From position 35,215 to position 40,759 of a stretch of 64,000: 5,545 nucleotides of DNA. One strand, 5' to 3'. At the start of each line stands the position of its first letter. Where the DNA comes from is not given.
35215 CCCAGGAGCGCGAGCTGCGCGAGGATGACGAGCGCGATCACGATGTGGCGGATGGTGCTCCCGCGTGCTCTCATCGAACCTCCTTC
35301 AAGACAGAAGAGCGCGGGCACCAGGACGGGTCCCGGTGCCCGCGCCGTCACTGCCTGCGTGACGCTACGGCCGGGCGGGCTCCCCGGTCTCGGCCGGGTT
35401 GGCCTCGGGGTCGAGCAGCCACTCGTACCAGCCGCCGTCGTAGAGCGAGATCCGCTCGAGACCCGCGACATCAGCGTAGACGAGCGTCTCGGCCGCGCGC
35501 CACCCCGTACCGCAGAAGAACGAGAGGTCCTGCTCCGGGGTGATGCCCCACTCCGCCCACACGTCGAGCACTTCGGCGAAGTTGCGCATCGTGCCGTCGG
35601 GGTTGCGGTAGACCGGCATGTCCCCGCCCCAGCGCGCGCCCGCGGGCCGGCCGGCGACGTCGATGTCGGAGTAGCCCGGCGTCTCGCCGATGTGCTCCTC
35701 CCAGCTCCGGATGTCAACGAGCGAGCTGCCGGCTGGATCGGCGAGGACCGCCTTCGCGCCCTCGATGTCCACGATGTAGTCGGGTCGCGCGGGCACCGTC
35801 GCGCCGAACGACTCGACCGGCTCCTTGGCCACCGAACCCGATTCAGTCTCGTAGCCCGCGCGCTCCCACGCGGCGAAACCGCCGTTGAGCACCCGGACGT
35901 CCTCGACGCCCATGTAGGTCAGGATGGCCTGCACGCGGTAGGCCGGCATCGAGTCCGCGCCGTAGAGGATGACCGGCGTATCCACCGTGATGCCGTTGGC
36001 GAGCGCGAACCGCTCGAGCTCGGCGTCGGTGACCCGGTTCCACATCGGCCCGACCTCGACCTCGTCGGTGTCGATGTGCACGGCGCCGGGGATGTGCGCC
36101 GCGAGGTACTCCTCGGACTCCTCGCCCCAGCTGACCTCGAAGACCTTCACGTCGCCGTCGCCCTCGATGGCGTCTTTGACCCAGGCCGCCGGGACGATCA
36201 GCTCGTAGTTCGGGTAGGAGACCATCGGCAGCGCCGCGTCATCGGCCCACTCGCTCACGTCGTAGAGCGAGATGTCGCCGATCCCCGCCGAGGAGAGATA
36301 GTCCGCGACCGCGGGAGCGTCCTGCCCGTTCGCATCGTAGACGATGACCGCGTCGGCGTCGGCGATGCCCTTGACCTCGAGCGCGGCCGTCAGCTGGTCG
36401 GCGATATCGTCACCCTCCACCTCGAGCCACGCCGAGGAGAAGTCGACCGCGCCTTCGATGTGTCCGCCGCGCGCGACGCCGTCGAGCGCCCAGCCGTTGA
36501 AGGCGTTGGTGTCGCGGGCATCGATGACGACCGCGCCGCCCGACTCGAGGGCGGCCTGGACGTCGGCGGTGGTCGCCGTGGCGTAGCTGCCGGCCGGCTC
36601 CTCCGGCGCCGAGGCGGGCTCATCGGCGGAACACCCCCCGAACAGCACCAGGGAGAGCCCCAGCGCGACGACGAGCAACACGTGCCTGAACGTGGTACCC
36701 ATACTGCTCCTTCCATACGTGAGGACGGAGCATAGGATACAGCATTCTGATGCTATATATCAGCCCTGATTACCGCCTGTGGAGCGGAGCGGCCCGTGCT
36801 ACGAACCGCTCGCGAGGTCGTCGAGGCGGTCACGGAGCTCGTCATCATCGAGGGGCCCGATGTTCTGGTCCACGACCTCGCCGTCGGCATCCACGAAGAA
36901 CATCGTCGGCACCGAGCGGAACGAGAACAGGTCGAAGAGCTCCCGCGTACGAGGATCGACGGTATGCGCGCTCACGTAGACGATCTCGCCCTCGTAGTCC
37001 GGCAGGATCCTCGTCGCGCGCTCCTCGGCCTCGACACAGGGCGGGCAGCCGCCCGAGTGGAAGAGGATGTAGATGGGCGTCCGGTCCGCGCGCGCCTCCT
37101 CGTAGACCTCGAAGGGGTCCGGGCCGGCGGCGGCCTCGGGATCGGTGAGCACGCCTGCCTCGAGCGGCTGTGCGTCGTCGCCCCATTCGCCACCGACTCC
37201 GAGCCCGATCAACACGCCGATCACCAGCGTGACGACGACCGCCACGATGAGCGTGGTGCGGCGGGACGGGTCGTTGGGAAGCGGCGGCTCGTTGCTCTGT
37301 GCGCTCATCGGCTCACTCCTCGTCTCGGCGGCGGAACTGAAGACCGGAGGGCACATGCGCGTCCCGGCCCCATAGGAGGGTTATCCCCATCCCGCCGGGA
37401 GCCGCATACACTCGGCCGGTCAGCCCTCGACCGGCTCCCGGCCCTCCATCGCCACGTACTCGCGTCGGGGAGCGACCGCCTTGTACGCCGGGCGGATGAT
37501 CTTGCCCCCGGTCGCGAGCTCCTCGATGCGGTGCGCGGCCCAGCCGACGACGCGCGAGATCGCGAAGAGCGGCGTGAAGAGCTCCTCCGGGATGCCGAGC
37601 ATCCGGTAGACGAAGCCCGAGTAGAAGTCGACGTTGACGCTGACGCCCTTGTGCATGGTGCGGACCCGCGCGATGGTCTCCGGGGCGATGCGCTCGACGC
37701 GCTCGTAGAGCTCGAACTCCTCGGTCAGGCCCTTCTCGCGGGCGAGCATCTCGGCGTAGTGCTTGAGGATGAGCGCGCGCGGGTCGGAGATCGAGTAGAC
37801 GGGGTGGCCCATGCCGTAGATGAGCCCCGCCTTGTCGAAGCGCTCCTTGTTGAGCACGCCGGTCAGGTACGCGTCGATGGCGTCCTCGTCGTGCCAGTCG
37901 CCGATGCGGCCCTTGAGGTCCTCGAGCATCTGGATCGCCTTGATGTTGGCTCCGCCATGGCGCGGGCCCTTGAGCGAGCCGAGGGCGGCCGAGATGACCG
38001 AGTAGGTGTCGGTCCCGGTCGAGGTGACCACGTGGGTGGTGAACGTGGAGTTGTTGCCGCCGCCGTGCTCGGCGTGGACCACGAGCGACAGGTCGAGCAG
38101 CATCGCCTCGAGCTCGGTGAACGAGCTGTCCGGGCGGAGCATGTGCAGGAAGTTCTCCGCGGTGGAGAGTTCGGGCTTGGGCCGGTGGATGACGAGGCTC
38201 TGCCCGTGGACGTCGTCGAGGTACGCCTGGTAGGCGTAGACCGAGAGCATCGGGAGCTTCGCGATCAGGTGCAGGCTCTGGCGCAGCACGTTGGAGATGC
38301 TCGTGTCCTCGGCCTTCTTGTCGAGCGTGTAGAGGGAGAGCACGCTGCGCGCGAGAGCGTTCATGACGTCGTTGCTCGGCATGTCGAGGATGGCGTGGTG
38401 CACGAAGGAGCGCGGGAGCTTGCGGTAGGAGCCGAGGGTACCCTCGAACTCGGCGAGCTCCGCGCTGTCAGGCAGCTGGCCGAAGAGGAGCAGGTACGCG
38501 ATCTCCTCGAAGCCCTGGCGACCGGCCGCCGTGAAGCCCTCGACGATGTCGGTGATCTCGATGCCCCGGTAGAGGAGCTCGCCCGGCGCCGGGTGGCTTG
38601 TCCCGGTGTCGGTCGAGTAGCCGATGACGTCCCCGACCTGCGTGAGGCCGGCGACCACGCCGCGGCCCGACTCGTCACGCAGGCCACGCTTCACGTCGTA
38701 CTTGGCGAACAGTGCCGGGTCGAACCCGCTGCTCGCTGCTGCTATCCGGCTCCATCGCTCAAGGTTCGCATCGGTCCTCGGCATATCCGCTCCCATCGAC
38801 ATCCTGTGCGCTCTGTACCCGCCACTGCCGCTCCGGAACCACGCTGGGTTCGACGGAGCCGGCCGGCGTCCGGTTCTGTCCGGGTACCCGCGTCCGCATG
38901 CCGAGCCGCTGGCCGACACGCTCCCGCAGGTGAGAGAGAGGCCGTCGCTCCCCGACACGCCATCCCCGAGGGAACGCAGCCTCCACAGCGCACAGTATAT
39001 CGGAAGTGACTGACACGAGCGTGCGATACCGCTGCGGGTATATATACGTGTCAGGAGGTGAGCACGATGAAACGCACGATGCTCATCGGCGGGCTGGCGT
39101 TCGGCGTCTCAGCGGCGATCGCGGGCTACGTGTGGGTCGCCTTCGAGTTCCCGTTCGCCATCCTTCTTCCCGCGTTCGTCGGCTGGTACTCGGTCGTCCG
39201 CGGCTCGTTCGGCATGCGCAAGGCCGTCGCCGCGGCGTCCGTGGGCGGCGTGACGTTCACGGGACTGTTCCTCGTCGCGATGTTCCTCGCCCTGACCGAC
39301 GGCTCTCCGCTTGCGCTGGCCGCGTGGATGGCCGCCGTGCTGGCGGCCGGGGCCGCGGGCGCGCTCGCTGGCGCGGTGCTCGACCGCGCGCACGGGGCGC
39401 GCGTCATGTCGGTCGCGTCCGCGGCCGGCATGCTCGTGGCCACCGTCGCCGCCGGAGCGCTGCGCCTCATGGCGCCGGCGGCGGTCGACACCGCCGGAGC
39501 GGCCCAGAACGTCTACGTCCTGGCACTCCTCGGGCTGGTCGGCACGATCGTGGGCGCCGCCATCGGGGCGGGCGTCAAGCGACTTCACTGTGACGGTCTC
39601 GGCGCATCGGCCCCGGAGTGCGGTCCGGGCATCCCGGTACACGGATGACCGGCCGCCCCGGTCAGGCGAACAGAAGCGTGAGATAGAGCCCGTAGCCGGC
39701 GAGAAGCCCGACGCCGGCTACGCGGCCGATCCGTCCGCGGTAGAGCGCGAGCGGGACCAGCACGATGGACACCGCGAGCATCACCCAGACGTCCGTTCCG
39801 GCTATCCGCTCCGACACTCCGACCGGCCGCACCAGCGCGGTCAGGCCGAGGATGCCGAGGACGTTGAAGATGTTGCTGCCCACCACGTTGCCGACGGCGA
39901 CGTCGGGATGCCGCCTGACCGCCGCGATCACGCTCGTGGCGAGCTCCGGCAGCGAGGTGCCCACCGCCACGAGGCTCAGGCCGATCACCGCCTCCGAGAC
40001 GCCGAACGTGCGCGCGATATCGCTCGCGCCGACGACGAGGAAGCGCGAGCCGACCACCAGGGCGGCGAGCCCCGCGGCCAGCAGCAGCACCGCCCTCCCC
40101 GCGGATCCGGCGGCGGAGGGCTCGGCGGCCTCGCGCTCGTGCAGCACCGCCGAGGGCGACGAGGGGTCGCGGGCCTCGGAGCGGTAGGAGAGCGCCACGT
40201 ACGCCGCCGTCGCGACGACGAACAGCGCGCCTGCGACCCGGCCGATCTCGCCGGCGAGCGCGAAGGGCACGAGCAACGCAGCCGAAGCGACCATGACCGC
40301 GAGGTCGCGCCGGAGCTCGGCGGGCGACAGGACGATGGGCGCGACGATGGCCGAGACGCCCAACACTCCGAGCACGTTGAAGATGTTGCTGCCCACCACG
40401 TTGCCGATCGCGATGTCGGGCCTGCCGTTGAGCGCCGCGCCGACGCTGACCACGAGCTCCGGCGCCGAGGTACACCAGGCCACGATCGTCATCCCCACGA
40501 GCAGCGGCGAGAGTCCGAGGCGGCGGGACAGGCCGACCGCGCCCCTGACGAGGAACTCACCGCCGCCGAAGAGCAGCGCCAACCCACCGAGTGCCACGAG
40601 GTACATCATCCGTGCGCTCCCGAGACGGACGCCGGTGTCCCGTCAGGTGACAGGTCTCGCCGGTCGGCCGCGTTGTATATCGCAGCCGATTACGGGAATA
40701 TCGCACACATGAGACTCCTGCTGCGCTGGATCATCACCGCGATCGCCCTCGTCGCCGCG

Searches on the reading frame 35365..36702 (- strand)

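Call 15: search_protein_families(library=ncbifam, proteins=[window:35365-36702:-], max_evalue=1e-10)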
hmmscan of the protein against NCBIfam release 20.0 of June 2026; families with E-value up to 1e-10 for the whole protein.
window:35365-36702:- (445 aa): 1 family
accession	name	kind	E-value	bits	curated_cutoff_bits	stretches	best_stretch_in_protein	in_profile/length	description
NF008557.0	PRK11493.1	equivalog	4.1e-23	81.9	250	1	193-428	32-269/281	3-mercaptopyruvate sulfurtransferase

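Call 40: search_protein_families(library=pfam, proteins=[window:35365-36702:-], max_evalue=0.001)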
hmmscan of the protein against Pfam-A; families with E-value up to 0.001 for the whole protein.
window:35365-36702:- (445 aa): 1 family
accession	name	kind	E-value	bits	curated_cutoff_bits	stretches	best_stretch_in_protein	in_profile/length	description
PF00581.25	Rhodanese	-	1.2e-37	128.8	22.2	3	172-281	2-101/102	Rhodanese-like domain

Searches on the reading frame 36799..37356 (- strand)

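Call 40: search_protein_families(library=pfam, proteins=[window:36799-37356:-], max_evalue=0.001)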
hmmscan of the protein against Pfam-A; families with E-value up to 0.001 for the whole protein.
window:36799-37356:- (185 aa): 1 family
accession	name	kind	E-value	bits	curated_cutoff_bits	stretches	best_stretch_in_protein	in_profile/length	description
PF13098.12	Thioredoxin_2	-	6.7e-05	23.6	27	1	90-177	3-103/104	Thioredoxin-like domain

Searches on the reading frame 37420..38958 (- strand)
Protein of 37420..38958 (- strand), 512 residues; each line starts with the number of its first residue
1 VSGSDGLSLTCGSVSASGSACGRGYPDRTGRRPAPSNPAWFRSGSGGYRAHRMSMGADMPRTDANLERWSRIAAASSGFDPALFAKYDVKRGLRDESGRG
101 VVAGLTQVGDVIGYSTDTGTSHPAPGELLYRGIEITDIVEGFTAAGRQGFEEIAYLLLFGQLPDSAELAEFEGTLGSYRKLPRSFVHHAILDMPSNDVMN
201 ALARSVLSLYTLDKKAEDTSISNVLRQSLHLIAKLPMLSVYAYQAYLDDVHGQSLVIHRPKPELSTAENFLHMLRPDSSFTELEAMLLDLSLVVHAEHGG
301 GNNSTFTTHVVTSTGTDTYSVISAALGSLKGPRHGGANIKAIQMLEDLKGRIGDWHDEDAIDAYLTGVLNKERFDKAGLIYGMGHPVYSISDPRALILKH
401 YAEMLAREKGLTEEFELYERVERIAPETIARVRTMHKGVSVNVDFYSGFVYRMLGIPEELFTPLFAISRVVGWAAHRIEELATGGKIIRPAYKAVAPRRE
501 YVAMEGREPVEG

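Call 15: search_protein_families(library=ncbifam, proteins=[window:37420-38958:-], max_evalue=1e-10)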
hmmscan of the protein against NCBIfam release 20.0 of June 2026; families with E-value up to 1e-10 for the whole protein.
window:37420-38958:- (512 aa): 20 families
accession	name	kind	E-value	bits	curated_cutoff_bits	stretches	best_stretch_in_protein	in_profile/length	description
NF010635.0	PRK14032.1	subfamily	1.5e-205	682.9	426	1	65-507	6-448/448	citrate synthase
TIGR01800.1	cit_synth_II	subfamily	1.1e-84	284.3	421.3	1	110-507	5-368/368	2-methylcitrate synthase/citrate synthase II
NF010639.0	PRK14036.1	equivalog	5.2e-74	249.2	502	1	125-507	27-378/379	citrate synthase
NF009006.1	PRK12351.1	equivalog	1.4e-69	234.4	550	1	124-506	26-375/376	bifunctional 2-methylcitrate synthase/citrate synthase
NF010638.0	PRK14035.1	equivalog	1.7e-67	227.8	572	1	116-507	14-372/372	citrate synthase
NF041301.1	Cit_synth_Halo_CitZ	equivalog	1.7e-66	224.8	550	1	125-507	26-379/379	citrate synthase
NF010636.0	PRK14033.1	equivalog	2.4e-63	214.2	479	1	116-493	21-363/376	bifunctional 2-methylcitrate synthase/citrate synthase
NF010637.0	PRK14034.1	equivalog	5.7e-63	213.1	594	1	119-507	16-371/372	citrate synthase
NF041157.1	Cit_synThplmales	equivalog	1.1e-61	209.1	590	1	124-507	24-376/377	citrate synthase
NF004126.0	PRK05614.1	equivalog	3e-58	197.3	505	1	126-492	67-414/430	citrate synthase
NF010640.0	PRK14037.1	subfamily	2.8e-53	181.2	504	1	117-507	17-377/377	citrate synthase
NF009004.0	PRK12349.1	equivalog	4e-51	174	508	1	145-499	42-368/372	citrate synthase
NF009005.0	PRK12350.1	subfamily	5.5e-49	167.3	332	1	109-502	9-355/366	citrate synthase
TIGR01798.1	cit_synth_I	equivalog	1.1e-48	166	485.15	1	126-491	54-401/412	citrate synthase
NF007128.0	PRK09569.1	subfamily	5e-46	157.2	344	1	113-507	47-436/437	citrate (Si)-synthase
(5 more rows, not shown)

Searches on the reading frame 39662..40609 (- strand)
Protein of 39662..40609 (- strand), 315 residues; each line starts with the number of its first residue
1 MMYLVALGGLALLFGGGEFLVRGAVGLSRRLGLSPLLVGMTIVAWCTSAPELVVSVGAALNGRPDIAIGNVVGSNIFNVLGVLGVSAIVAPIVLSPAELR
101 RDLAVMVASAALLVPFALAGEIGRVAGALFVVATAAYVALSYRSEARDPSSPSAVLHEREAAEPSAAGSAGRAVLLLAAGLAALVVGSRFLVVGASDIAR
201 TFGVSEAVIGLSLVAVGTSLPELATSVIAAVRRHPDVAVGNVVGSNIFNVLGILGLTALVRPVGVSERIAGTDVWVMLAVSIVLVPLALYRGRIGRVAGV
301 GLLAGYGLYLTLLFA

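Call 15: search_protein_families(library=ncbifam, proteins=[window:39662-40609:-], max_evalue=1e-10)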
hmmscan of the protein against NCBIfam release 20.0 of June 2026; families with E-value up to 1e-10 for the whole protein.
window:39662-40609:- (315 aa): 5 families
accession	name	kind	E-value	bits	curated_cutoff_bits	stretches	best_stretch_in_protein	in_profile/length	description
TIGR00367.1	TIGR00367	hypoth_equivalog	1.4e-77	260.9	179.65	1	9-308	11-311/312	calcium/sodium antiporter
NF008005.0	PRK10734.1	equivalog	2.6e-67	227.3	432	1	7-314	9-317/325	calcium/sodium antiporter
TIGR00927.1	2A1904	subfamily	5e-18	64.2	710.1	1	188-306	1062-1188/1209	K+-dependent Na+/Ca+ exchanger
TIGR00846.1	caca2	superfamily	2.3e-14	53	317.45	0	160-314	217-372/372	calcium/proton exchanger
TIGR00845.1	caca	equivalog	4.9e-11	41.2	679.85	0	184-256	757-832/921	sodium/calcium exchanger 1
